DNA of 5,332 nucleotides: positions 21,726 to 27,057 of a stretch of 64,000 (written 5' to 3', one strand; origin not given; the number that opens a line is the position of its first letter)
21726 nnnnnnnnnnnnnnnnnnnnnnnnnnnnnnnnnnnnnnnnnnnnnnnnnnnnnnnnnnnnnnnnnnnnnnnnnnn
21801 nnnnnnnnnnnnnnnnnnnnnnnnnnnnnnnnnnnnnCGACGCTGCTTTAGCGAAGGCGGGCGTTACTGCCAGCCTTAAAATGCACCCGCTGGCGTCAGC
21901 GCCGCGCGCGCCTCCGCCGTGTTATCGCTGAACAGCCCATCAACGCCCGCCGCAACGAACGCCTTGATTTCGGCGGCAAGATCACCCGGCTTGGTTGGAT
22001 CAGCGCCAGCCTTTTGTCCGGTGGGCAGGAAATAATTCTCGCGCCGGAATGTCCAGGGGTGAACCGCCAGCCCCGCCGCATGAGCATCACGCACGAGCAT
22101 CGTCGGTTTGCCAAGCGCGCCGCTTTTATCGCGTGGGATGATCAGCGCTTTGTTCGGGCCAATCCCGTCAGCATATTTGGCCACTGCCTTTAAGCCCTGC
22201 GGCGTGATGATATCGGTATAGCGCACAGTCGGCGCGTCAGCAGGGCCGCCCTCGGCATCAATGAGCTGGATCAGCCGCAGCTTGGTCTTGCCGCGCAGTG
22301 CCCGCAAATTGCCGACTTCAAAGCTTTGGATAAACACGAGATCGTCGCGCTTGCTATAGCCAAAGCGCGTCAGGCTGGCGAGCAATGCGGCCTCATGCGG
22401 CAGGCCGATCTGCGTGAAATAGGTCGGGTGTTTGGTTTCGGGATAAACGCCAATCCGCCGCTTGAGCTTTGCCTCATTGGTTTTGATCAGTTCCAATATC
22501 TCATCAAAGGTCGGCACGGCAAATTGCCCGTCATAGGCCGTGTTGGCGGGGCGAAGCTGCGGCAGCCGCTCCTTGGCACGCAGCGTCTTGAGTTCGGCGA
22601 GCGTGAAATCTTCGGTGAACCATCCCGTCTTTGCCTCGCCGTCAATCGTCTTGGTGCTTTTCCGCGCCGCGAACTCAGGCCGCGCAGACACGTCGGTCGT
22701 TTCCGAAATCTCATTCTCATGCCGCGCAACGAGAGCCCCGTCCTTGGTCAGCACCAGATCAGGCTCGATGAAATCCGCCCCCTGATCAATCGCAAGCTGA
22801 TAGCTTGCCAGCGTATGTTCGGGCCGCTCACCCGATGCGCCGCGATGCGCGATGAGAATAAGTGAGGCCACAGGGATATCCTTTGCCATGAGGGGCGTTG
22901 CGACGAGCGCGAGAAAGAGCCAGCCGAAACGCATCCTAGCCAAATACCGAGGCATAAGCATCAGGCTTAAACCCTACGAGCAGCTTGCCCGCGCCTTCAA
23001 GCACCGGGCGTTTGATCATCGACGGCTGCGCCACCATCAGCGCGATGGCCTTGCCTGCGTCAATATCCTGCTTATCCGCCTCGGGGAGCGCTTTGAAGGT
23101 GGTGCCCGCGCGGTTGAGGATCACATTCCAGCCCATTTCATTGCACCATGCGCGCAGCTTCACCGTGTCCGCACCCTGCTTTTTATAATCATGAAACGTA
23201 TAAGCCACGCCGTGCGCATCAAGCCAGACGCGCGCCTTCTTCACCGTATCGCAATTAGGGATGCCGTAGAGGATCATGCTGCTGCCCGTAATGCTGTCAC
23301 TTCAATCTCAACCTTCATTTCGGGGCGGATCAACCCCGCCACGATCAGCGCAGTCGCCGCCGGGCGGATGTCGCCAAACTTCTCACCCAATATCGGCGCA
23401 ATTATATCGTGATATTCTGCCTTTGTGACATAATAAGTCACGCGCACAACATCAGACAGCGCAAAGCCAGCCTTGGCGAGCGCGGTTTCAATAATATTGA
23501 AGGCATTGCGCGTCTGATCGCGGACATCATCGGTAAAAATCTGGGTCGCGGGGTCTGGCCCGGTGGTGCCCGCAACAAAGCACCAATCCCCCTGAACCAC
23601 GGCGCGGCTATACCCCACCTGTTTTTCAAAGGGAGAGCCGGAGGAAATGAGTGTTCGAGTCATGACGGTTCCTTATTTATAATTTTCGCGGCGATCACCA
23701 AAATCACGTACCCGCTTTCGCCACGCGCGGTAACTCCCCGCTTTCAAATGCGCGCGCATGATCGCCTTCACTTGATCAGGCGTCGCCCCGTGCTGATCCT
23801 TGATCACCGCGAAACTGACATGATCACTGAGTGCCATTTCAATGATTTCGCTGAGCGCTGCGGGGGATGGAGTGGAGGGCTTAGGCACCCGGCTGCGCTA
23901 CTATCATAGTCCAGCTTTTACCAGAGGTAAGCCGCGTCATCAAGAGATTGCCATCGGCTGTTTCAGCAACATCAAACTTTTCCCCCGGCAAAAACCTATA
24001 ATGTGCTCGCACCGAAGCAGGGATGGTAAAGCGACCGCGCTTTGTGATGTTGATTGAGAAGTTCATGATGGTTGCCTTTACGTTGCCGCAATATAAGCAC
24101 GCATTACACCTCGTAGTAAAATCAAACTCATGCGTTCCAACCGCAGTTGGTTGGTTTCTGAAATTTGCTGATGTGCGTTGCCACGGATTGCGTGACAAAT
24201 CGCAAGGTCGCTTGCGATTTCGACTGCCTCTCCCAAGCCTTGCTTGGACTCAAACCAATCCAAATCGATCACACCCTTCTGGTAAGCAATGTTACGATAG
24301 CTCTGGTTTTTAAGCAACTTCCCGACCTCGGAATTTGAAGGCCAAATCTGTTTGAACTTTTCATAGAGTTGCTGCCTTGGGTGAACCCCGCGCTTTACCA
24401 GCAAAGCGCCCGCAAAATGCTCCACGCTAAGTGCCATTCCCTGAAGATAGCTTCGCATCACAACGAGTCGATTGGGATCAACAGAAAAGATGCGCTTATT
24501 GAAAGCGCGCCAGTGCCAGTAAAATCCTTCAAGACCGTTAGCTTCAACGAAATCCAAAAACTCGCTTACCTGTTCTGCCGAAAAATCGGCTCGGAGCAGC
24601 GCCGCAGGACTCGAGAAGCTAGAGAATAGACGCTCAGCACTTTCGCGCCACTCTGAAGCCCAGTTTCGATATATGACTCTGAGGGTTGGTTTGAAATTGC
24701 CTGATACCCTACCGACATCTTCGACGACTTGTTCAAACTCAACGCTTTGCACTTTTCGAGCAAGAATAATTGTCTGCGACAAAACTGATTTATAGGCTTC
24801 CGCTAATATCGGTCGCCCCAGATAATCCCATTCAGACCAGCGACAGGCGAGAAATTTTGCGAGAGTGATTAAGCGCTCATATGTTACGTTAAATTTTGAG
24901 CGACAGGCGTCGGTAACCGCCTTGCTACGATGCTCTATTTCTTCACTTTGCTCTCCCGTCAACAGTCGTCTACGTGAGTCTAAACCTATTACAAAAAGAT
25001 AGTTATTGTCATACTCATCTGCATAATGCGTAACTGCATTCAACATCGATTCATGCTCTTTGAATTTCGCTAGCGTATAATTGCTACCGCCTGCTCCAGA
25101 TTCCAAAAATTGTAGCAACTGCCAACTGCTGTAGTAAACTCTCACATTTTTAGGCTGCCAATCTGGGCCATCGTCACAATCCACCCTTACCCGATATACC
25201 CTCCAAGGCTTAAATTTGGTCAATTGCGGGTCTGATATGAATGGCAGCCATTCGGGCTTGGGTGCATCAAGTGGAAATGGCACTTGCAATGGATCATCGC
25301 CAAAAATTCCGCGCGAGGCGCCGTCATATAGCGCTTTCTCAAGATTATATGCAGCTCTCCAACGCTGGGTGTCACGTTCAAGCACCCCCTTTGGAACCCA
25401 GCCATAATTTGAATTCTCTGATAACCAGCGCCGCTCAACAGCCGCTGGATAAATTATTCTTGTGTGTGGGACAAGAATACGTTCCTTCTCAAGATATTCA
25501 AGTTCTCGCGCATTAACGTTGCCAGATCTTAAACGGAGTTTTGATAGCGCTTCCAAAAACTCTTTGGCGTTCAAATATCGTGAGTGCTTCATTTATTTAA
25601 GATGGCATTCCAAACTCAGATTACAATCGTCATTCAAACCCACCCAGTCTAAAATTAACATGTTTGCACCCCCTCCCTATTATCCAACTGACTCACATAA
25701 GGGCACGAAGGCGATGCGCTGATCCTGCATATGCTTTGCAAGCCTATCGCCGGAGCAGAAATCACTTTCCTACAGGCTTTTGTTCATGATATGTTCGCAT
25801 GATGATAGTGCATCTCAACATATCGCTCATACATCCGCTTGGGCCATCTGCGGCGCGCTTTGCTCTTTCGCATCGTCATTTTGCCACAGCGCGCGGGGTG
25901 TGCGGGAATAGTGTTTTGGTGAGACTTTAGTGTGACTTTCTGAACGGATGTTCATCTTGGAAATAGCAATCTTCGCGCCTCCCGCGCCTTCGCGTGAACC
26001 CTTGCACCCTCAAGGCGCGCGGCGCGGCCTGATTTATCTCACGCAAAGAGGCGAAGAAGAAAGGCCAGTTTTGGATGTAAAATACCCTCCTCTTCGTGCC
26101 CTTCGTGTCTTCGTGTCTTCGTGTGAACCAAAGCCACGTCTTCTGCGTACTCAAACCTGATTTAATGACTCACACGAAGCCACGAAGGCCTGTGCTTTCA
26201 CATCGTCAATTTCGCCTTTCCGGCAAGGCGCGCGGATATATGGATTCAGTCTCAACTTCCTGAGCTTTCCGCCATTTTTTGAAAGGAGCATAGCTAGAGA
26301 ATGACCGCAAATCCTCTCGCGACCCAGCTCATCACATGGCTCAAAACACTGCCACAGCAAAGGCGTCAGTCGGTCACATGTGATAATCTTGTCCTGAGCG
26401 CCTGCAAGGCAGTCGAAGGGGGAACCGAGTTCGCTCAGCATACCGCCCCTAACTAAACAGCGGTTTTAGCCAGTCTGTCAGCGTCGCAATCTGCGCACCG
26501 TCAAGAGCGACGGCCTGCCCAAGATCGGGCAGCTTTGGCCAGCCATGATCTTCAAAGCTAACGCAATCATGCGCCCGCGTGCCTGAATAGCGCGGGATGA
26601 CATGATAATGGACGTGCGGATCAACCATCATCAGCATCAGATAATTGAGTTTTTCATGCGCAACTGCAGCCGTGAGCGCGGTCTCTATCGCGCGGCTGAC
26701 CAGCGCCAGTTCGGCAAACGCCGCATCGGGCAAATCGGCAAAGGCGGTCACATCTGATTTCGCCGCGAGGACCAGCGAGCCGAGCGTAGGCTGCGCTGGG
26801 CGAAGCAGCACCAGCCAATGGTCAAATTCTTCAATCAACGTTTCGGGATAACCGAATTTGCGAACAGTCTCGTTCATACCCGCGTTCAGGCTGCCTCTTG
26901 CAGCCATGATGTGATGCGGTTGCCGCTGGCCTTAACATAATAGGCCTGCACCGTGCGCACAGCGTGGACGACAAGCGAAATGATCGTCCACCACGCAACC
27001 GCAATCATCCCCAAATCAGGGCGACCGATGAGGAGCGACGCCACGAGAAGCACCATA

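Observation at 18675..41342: Dispersed ~180-bp LexA-box element that marks cargo-gene insertion sites: candidate SOS-linked cassette system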

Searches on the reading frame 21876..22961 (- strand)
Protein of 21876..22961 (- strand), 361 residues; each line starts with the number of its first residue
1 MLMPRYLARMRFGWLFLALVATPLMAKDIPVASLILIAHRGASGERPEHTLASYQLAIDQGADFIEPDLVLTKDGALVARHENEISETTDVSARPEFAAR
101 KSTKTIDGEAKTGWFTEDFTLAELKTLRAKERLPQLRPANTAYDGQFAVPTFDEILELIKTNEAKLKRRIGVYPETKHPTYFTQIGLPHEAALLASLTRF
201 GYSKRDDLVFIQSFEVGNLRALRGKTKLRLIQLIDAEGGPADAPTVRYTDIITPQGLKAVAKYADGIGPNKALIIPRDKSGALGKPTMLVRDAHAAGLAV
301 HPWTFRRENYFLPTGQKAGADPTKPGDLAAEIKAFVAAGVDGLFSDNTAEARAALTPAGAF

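Call 20: search_protein_families(library=pfam, proteins=[window:21876-22961:-])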
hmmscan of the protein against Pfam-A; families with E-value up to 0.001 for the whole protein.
window:21876-22961:- (361 aa): 1 family
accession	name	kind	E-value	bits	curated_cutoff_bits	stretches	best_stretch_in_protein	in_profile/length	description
PF03009.23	GDPD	-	1.6e-48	166.4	23.6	1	39-348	1-242/244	Glycerophosphoryl diester phosphodiesterase family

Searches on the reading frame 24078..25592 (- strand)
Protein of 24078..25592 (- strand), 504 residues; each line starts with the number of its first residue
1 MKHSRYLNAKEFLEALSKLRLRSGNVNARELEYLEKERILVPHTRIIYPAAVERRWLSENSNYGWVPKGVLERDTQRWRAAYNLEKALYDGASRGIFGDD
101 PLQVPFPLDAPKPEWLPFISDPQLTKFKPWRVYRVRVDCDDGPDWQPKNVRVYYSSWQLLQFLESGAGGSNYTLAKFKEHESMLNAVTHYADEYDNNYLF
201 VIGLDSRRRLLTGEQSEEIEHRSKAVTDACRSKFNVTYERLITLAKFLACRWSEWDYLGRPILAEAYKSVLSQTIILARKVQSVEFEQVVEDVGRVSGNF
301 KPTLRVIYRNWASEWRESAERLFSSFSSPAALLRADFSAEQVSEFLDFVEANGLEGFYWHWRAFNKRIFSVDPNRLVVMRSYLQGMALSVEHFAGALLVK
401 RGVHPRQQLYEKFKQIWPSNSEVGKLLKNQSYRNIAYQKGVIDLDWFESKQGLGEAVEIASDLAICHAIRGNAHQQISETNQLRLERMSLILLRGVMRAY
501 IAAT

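Call 15: search_protein_families(library=pfam, proteins=[window:24078-25592:-])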
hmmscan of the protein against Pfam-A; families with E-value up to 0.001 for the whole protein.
window:24078-25592:- (504 aa): 0 families

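Call 56: search_protein_families(library=pfam, max_evalue=0.01, proteins=[window:24078-25592:-])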
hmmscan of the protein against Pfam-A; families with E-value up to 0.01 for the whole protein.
window:24078-25592:- (504 aa): 0 families

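Call 58: search_protein_families(library=ncbifam, max_evalue=0.001, proteins=[window:24078-25592:-])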
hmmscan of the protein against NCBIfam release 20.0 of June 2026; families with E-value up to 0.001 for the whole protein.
window:24078-25592:- (504 aa): 0 families

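Call 63: find_homologous_proteins(query=window:24078-25592:-, max_evalue=0.00001)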
Query window:24078-25592:- (504 aa): 53 proteins with E <= 0.00001 among 8000 candidates.
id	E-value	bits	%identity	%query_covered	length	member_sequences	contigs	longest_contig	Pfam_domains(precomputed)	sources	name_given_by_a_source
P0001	0.0e+0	1155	100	100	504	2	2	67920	-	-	-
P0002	0.0e+0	1050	91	100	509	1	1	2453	-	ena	-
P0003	0.0e+0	1032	89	100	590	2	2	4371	-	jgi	jgi:hypothetical protein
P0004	0.0e+0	1016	89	100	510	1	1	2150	-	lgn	-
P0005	5.0e-297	1003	87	100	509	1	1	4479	-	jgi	jgi:hypothetical protein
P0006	1.6e-288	975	85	100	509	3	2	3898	-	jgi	jgi:hypothetical protein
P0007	4.6e-147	509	48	100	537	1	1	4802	-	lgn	-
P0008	1.7e-140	487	46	100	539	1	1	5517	-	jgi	jgi:hypothetical protein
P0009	3.1e-140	486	47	100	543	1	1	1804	-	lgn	-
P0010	3.9e-140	486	47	97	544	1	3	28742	-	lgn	-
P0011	1.5e-139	484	46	100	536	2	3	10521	-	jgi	jgi:hypothetical protein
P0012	1.7e-139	484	48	100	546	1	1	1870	-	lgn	-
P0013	3.8e-139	482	47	100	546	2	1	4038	-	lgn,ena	-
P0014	4.3e-139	482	47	100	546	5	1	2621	-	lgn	-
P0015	5.5e-139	482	48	100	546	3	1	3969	-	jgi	jgi:hypothetical protein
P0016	1.5e-138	480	47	100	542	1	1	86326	-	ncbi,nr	ncbi:MAG: hypothetical protein E6R12_11060 [Sphingomonadales bacterium]|nr:MAG: hypothetical protein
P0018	3.5e-137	476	46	100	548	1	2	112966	-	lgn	-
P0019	4.9e-137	476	47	100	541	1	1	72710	-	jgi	jgi:hypothetical protein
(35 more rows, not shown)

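Call 64: find_encoding_contigs(protein=P0016, flank=4000, max_places=2)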
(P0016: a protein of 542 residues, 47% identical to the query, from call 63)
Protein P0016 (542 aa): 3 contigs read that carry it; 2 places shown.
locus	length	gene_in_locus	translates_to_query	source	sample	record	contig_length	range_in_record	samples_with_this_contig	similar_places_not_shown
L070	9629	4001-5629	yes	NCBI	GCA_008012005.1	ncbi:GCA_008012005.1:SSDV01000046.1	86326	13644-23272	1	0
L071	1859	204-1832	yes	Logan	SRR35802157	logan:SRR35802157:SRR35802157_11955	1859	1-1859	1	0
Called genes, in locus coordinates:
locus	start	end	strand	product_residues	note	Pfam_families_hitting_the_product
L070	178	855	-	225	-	PF00005:ABC_tran, PF02463:SMC_N (faint), PF13304:AAA_21 (faint)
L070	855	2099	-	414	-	PF12704:MacB_PCD, PF02687:FtsX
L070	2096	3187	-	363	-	PF25917:BSH_RND, PF25973:BSH_CzcB, PF25997:BSH_YhbJ (faint), PF25954:Beta-barrel_RND_2, PF25990:Beta-barrel_YknX (weak), PF25989:YknX_C (weak)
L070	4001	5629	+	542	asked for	-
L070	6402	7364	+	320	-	PF00356:LacI, PF00532:Peripla_BP_1 (weak), PF13407:Peripla_BP_4, PF13377:Peripla_BP_3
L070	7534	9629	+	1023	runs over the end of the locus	PF03636:Glyco_hydro_65N, PF03632:Glyco_hydro_65m, PF03633:Glyco_hydro_65C, PF00702:Hydrolase, PF13419:HAD_2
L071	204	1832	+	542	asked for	-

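Call 65: find_encoding_contigs(protein=P0018, flank=4000, max_places=2)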
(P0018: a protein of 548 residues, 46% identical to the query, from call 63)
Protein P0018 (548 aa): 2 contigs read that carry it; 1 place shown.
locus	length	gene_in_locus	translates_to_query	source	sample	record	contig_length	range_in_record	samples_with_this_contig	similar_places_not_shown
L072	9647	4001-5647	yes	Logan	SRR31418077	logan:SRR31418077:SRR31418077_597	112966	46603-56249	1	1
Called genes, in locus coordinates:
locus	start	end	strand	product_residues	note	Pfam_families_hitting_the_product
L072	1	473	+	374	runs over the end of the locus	PF26305:CD_NTase_C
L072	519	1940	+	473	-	PF09994:T6SS_Tle1-like_cat, PF01476:LysM (weak)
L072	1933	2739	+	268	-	PF01223:Endonuclease_NS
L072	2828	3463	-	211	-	-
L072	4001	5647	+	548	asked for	-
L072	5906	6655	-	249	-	PF01026:TatD_DNase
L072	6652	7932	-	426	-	PF06508:QueC (faint)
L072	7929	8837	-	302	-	PF28083:QatB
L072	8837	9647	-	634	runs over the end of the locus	PF07693:KAP_NTPase, PF13191:AAA_16 (weak)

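Call 66: find_encoding_contigs(protein=P0019, flank=4000, max_places=2)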
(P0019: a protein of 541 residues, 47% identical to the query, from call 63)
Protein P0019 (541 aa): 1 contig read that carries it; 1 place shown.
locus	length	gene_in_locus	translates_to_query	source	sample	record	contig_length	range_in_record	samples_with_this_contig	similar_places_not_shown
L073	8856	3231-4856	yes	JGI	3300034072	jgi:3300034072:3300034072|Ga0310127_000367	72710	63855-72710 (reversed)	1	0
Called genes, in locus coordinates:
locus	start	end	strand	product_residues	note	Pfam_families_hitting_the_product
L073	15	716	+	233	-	PF01656:CbiA, PF07015:VirC1 (weak), PF13614:AAA_31 (weak)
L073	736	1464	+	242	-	-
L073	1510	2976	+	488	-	PF13424:TPR_12 (faint), PF07719:TPR_2 (faint), PF13371:TPR_9 (weak), PF13428:TPR_14 (faint), PF13432:TPR_16 (weak), PF13431:TPR_17 (faint), PF14559:TPR_19, PF05036:SPOR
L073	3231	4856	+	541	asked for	-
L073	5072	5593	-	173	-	PF13302:Acetyltransf_3, PF00583:Acetyltransf_1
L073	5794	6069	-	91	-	PF01016:Ribosomal_L27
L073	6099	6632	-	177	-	PF00829:Ribosomal_L21p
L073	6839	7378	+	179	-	-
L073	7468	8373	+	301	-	-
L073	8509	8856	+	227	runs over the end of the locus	PF27765:UCP032817-like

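Call 68: find_encoding_contigs(protein=P0005, flank=4000, max_places=2)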
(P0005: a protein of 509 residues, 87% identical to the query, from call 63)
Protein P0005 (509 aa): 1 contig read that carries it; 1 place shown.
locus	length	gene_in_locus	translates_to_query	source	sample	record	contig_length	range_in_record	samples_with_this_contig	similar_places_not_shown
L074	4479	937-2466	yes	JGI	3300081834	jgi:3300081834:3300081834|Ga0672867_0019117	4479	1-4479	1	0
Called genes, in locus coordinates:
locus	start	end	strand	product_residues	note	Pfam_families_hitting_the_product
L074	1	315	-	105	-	?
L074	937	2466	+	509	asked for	-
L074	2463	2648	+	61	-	-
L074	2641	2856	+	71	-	PF10985:DUF2805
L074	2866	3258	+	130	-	PF01042:Ribonuc_L-PSP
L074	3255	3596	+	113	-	PF03960:ArsC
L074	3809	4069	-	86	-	-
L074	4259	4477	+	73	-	?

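Call 69: find_encoding_contigs(protein=P0003, flank=4000, max_places=2)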
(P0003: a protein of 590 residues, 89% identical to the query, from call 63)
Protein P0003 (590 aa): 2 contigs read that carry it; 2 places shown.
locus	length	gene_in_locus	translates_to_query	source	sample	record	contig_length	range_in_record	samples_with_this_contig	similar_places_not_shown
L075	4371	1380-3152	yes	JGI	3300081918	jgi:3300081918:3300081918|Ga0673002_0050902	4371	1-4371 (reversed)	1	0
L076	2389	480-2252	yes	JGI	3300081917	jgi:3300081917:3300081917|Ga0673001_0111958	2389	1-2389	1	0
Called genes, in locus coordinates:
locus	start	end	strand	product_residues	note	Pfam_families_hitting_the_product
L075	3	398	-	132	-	?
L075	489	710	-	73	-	-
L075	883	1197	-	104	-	-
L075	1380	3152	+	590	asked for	-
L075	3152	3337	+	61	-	-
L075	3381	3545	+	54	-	PF10985:DUF2805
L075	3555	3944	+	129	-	PF01042:Ribonuc_L-PSP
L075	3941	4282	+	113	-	PF03960:ArsC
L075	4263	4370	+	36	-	?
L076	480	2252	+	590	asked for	-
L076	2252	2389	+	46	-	?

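Call 70: find_encoding_contigs(protein=P0006, flank=4000, max_places=2)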
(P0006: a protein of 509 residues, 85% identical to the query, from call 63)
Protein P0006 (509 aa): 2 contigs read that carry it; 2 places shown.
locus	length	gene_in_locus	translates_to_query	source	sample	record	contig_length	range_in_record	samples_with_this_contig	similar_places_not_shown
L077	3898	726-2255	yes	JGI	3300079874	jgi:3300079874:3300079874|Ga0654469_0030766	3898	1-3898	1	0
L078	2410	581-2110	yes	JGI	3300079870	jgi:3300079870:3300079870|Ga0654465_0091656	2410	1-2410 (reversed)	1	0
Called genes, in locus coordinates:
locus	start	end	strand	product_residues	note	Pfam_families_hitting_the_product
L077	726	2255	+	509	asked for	-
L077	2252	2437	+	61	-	-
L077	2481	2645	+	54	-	PF10985:DUF2805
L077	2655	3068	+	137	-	PF01042:Ribonuc_L-PSP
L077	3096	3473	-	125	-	-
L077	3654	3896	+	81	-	?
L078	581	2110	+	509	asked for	-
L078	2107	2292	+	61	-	-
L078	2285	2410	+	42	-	?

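Call 81: search_protein_families(library=padloc, max_evalue=0.001, proteins=[window:24078-25592:-])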
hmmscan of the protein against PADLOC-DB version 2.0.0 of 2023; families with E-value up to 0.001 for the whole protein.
window:24078-25592:- (504 aa): 0 families

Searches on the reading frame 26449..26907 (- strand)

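Call 15: search_protein_families(library=pfam, proteins=[window:26449-26907:-])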
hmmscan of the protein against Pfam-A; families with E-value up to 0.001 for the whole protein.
window:26449-26907:- (152 aa): 1 family
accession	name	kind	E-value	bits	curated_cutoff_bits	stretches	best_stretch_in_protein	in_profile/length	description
PF01230.28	HIT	-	1.2e-05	26.3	21.5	1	21-108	5-97/98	HIT domain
